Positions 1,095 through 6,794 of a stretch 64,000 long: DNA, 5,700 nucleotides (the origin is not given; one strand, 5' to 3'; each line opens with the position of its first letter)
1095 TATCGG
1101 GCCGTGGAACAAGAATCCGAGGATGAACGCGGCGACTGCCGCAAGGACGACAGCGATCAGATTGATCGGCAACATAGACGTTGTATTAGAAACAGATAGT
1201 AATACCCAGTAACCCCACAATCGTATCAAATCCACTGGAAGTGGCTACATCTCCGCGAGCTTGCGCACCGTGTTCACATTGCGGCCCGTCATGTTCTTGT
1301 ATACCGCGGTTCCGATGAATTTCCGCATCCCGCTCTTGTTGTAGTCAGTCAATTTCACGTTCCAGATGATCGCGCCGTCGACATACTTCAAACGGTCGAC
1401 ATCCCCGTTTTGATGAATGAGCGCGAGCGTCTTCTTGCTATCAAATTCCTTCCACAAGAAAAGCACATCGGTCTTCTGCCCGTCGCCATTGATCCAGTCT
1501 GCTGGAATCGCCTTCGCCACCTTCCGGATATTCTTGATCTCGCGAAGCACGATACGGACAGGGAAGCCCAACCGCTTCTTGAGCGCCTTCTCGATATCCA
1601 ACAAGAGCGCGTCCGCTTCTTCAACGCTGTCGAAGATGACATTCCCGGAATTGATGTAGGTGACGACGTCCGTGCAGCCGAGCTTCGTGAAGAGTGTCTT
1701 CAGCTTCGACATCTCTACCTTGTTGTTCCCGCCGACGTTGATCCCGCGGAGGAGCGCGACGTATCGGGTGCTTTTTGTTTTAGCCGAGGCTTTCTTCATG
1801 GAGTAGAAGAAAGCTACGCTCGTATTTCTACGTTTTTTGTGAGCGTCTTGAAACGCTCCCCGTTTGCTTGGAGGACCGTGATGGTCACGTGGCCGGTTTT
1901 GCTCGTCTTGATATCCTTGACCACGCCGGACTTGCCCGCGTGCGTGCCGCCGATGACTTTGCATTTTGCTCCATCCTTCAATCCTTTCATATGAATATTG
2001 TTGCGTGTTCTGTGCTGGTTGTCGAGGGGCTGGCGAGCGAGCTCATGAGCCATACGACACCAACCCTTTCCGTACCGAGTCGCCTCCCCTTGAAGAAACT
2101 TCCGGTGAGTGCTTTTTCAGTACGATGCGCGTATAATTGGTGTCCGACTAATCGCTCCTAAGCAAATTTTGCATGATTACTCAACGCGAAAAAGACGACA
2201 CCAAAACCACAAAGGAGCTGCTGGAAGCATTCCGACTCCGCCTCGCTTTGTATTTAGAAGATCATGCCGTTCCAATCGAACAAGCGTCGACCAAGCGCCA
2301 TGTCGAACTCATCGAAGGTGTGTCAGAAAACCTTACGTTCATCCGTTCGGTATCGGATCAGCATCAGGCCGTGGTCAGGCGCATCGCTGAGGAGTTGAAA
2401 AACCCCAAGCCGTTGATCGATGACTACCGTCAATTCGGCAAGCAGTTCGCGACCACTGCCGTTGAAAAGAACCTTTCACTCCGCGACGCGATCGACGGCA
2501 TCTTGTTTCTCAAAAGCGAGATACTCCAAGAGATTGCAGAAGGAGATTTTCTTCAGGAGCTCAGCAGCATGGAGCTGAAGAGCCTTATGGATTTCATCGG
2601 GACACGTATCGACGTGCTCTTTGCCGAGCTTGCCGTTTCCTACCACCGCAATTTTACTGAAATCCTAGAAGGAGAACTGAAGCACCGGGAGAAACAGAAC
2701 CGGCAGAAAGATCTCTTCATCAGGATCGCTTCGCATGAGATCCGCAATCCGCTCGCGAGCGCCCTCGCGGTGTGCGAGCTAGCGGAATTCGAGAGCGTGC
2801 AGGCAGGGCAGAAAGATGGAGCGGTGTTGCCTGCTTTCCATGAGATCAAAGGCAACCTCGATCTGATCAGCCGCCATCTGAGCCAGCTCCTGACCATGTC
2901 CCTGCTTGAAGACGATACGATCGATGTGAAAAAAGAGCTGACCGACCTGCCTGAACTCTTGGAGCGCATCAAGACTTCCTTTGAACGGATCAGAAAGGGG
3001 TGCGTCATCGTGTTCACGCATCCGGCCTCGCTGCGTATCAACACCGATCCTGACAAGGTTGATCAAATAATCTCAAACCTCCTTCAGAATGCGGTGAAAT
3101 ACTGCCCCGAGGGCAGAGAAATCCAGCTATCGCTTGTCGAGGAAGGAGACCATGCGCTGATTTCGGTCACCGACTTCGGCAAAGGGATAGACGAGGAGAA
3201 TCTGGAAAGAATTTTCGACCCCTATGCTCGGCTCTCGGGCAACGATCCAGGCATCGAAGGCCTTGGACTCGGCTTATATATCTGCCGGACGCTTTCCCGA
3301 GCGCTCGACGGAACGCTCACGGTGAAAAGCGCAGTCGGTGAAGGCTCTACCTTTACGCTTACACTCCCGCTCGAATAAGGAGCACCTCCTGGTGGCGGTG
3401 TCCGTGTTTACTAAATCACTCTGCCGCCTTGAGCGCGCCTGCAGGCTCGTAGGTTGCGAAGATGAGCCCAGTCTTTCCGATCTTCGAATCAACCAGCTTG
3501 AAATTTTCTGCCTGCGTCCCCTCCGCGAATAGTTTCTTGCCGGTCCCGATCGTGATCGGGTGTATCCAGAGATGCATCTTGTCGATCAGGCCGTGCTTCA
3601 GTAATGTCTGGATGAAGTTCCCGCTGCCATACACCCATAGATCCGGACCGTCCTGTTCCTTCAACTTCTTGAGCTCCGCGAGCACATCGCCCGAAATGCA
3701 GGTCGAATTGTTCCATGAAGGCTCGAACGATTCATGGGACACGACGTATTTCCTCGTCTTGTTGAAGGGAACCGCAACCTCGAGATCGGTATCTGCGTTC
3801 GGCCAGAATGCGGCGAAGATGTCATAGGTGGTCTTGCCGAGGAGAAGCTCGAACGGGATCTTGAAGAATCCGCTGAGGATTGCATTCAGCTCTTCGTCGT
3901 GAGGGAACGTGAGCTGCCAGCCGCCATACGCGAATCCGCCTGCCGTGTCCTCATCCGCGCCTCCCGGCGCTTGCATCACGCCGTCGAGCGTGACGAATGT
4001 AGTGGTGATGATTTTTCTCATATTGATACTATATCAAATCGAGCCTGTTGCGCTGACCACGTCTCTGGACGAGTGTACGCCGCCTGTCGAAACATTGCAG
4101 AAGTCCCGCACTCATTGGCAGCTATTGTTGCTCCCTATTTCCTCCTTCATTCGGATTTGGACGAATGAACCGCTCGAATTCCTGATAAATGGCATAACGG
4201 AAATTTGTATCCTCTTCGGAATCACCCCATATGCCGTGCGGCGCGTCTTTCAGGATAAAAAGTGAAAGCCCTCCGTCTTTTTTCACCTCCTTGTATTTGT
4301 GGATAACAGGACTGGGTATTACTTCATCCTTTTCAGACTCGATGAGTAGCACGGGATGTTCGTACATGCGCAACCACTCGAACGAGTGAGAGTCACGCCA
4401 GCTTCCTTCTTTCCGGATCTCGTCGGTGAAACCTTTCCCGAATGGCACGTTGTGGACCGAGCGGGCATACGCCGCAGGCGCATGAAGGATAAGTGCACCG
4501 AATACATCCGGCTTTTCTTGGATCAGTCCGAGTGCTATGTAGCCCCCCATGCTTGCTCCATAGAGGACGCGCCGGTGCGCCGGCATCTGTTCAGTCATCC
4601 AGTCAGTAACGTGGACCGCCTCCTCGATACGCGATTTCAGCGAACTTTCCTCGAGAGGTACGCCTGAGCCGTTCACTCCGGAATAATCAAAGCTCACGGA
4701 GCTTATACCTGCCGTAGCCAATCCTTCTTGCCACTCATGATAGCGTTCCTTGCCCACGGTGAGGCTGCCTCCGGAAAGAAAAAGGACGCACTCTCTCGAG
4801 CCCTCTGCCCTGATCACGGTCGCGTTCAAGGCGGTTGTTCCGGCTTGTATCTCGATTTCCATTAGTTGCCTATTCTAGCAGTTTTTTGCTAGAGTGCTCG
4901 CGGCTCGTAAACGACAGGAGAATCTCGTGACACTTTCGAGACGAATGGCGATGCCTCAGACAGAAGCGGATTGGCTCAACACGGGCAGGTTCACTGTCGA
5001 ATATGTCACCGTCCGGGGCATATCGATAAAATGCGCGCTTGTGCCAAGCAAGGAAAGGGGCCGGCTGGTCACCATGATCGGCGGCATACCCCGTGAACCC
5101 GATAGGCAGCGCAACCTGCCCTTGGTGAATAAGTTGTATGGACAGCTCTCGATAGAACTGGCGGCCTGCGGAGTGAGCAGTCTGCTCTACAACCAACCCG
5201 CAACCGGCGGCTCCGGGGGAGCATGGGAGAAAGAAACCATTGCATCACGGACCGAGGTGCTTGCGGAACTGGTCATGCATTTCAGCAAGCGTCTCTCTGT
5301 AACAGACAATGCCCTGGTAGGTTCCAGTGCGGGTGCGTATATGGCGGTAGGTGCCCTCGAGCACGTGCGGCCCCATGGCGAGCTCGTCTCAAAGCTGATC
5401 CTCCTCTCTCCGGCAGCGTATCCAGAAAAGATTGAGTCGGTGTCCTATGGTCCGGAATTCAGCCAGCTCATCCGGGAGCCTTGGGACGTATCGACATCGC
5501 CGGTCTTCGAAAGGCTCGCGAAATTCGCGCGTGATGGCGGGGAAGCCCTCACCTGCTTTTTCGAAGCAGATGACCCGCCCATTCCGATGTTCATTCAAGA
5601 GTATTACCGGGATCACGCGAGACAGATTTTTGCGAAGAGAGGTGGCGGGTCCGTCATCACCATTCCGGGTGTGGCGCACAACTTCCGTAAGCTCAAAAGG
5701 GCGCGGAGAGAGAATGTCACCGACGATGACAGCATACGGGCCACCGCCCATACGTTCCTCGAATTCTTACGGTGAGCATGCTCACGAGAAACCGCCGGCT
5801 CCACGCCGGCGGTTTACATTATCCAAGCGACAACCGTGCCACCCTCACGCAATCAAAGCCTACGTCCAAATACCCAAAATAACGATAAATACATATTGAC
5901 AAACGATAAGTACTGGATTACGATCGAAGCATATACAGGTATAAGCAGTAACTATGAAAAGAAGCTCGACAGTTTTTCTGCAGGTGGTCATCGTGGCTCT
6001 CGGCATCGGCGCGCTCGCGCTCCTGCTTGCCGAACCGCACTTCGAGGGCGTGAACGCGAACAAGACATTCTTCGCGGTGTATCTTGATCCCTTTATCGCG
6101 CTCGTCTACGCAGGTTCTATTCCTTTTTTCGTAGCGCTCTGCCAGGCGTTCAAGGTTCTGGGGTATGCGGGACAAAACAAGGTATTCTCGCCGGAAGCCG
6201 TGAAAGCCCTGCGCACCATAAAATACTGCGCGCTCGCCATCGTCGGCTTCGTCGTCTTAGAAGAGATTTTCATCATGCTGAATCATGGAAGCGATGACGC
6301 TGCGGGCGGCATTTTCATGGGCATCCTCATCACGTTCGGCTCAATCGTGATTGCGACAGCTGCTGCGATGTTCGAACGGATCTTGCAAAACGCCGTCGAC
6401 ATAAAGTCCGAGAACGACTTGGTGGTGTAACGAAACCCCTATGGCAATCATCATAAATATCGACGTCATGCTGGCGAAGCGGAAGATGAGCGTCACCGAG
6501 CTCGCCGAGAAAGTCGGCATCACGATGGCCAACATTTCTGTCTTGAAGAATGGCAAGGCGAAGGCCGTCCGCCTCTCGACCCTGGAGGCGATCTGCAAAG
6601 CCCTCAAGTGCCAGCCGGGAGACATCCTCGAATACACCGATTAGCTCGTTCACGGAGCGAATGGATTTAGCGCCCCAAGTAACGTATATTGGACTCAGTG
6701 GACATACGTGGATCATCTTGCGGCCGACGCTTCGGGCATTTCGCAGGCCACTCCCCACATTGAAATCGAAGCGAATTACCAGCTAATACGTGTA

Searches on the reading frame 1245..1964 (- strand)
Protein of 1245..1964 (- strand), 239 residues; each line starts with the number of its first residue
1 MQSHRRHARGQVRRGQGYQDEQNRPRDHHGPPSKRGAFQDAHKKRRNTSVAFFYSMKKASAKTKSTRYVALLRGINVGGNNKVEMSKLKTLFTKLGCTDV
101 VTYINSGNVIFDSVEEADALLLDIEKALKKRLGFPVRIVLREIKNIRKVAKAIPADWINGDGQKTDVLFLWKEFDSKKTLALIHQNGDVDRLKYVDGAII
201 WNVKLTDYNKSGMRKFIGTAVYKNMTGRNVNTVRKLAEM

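Call 59: search_protein_families(library=pfam, proteins=[window:1245-1964:-], max_evalue=0.001)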
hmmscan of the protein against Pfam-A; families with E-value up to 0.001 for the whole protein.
window:1245-1964:- (239 aa): 1 family
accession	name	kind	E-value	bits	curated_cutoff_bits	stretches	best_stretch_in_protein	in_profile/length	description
PF08002.16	DUF1697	-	1.6e-39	135.9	24.4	1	66-198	2-135/137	Protein of unknown function (DUF1697)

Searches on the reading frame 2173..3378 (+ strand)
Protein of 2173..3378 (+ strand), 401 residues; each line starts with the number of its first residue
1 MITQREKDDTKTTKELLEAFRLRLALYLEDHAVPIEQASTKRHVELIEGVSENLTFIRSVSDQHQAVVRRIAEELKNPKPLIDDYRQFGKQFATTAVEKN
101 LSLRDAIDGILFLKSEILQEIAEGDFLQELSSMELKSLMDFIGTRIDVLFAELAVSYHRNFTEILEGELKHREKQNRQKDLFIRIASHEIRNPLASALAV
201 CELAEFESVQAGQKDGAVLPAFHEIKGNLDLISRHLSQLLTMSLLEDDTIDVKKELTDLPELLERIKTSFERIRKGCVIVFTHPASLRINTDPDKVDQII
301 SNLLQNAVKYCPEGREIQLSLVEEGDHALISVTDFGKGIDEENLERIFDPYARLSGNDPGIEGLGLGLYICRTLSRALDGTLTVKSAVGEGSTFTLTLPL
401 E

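Call 59: search_protein_families(library=pfam, proteins=[window:2173-3378:+], max_evalue=0.001)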
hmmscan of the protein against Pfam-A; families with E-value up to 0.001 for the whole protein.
window:2173-3378:+ (401 aa): 2 families
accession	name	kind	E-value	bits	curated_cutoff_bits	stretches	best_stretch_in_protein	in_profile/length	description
PF02518.31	HATPase_c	-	2.9e-29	102.2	26.4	1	292-401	2-110/111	Histidine kinase-, DNA gyrase B-, and HSP90-like ATPase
PF00512.31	HisKA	-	2e-08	34.6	26.9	1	179-246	2-64/66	His Kinase A (phospho-acceptor) domain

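Call 70: search_protein_families(library=padloc, proteins=[L078:6915-8516:+, L078:4869-5429:+, L078:5593-5907:+], max_evalue=0.01)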
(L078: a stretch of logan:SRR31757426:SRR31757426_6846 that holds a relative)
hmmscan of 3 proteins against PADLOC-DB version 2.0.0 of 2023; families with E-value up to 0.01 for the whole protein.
L078:6915-8516:+ (533 aa): 155 families (the best 25 are shown)
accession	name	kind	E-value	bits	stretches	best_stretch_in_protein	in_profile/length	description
PDLC02358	Old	-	6e-65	218.1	1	1-409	2-423/578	Old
PDLC02979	AriA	-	1.2e-35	122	2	194-326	238-373/373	-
PDLC02915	ATPase-Toprim_I-B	-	3.1e-26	90.3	2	1-86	1-90/623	-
PDLC00067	GajA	-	1.9e-21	74.2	2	2-81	4-88/604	AAA ATPase domain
PDLC00066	GajA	-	8.5e-21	72.1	2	253-391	252-389/567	AAA ATPase domain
PDLC00070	GajA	-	1.5e-20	71.3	2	221-353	232-363/596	AAA ATPase domain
PDLC00081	GajA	-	3.5e-20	70.2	2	253-394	257-393/574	AAA ATPase domain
PDLC02980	AriA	-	8.6e-20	69.9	2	236-326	221-303/304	-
PDLC00075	GajA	-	1.2e-18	65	2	141-410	140-395/536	AAA ATPase domain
PDLC04178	HEC-01A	-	1.9e-18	64.7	2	2-43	8-49/399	-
PDLC03878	NsnB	-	4.5e-18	64.1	1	3-324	2-279/345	-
PDLC02981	AriAB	-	2.1e-17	61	2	279-394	328-451/694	-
PDLC00094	GajA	-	3.4e-17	60.1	2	1-42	1-42/569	AAA ATPase domain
PDLC00086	GajA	-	3.9e-17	60.3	2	1-43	1-43/600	AAA ATPase domain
PDLC00091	GajA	-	5e-17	60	2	261-383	277-401/627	AAA ATPase domain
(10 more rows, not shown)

L078:4869-5429:+ (186 aa): 0 families

L078:5593-5907:+ (104 aa): 0 families

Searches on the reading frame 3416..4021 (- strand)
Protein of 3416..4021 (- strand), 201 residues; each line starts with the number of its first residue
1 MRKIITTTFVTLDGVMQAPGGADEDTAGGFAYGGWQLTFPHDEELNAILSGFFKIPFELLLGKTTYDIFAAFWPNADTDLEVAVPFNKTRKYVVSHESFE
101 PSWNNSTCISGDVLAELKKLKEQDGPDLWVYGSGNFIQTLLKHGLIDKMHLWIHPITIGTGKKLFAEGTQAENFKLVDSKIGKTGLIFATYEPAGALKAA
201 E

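Call 59: search_protein_families(library=pfam, proteins=[window:3416-4021:-], max_evalue=0.001)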
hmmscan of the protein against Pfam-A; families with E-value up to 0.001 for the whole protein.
window:3416-4021:- (201 aa): 1 family
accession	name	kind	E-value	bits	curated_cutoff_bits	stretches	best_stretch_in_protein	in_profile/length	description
PF01872.23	RibD_C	-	1.4e-20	74.4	24.1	1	2-185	1-194/197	RibD C-terminal domain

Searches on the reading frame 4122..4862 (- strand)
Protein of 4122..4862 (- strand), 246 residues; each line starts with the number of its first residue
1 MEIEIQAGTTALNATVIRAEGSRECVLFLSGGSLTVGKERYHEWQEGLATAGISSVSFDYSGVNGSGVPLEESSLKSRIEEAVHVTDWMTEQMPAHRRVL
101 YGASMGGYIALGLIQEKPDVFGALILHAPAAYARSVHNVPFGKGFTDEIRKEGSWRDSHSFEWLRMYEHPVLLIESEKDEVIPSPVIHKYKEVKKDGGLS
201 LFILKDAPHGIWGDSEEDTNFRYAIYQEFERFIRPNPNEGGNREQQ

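Call 59: search_protein_families(library=pfam, proteins=[window:4122-4862:-], max_evalue=0.001)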
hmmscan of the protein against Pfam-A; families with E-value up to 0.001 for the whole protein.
window:4122-4862:- (246 aa): 6 families
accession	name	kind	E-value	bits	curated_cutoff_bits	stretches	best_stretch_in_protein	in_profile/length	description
PF12146.15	Hydrolase_4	-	6.1e-15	55.6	27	1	23-134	4-114/239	Serine aminopeptidase, S33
PF00561.26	Abhydrolase_1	-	5.5e-11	43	25.8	1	26-129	3-102/245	alpha/beta hydrolase fold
PF00326.27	Peptidase_S9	-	1.5e-09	38.1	22.6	1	51-213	13-191/213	Prolyl oligopeptidase family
PF00756.26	Esterase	-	5.6e-08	33.3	22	1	87-157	114-167/251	Putative esterase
PF12697.13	Abhydrolase_6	-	5.3e-05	24.4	26.3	1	26-164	1-121/217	Alpha/beta hydrolase family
PF02129.25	Peptidase_S15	-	0.00028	21.1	23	0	39-128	39-127/262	X-Pro dipeptidyl-peptidase (S15 family)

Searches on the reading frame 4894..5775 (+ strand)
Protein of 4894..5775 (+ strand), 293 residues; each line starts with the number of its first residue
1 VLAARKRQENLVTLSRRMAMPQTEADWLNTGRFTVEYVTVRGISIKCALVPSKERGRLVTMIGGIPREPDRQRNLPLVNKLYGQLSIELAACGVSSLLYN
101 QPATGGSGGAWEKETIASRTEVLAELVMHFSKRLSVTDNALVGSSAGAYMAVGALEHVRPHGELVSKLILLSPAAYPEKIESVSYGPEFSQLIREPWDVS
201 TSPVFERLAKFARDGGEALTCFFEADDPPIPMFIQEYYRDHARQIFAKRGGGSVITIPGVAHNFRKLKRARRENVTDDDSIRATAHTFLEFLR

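Call 59: search_protein_families(library=pfam, proteins=[window:4894-5775:+], max_evalue=0.001)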
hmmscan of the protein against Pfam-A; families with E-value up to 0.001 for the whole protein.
window:4894-5775:+ (293 aa): 2 families
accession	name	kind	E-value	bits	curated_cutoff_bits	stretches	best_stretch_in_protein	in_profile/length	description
PF12697.13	Abhydrolase_6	-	0.0008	20.6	26.3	0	87-213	21-145/217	Alpha/beta hydrolase family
PF12146.15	Hydrolase_4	-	0.00087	19.1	27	0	81-178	19-114/239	Serine aminopeptidase, S33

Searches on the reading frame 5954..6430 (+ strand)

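Call 59: search_protein_families(library=pfam, proteins=[window:5954-6430:+], max_evalue=0.001)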
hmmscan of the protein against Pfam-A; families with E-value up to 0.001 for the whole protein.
window:5954-6430:+ (158 aa): 1 family
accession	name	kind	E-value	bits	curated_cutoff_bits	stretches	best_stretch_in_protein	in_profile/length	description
PF11188.13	DUF2975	-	5.5e-29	101.2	27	1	41-158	14-130/130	Protein of unknown function (DUF2975)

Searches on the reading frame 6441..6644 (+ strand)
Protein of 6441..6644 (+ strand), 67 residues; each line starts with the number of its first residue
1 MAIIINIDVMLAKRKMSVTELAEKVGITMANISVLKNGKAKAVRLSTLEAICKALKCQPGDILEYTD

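Call 7: search_protein_families(library=pfam, proteins=[window:6441-6644:+], max_evalue=1)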
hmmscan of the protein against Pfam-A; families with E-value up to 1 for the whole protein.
window:6441-6644:+ (67 aa): 12 families
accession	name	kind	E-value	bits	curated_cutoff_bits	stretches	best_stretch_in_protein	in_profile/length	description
PF13443.12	HTH_26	-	3.3e-26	91.7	22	1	6-66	1-61/63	Cro/C1-type HTH DNA-binding domain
PF01381.28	HTH_3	-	5.1e-08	33.3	23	1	12-61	6-54/55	Helix-turn-helix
PF13560.12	HTH_31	-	4.8e-05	24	27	1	13-59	12-58/64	Helix-turn-helix domain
PF12844.13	HTH_19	-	0.00013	22.2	30.2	1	10-63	7-59/64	Helix-turn-helix domain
PF01022.26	HTH_5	-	0.003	17.8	22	1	10-33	10-33/47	Bacterial regulatory protein, arsR family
PF13744.12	HTH_37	-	0.0052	17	27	1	6-48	22-64/80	Helix-turn-helix domain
PF12840.13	HTH_20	-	0.015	15.7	27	1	11-33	13-36/51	Helix-turn-helix domain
PF21476.4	PF0610-like_N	-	0.07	13.8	33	1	10-28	9-27/50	PF0610-like, N-terminal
PF08280.17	HTH_Mga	-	0.13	12.7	23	0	11-30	15-34/59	M protein trans-acting positive regulator (MGA) HTH domain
PF05585.17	DUF1758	-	0.13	12.3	22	1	32-58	65-92/163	Putative peptidase (DUF1758)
PF13404.12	HTH_AsnC-type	-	0.15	12.3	27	1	16-30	18-32/42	AsnC-type helix-turn-helix domain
PF13384.12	HTH_23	-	0.22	11.8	24.6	0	10-28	12-30/50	Homeodomain-like domain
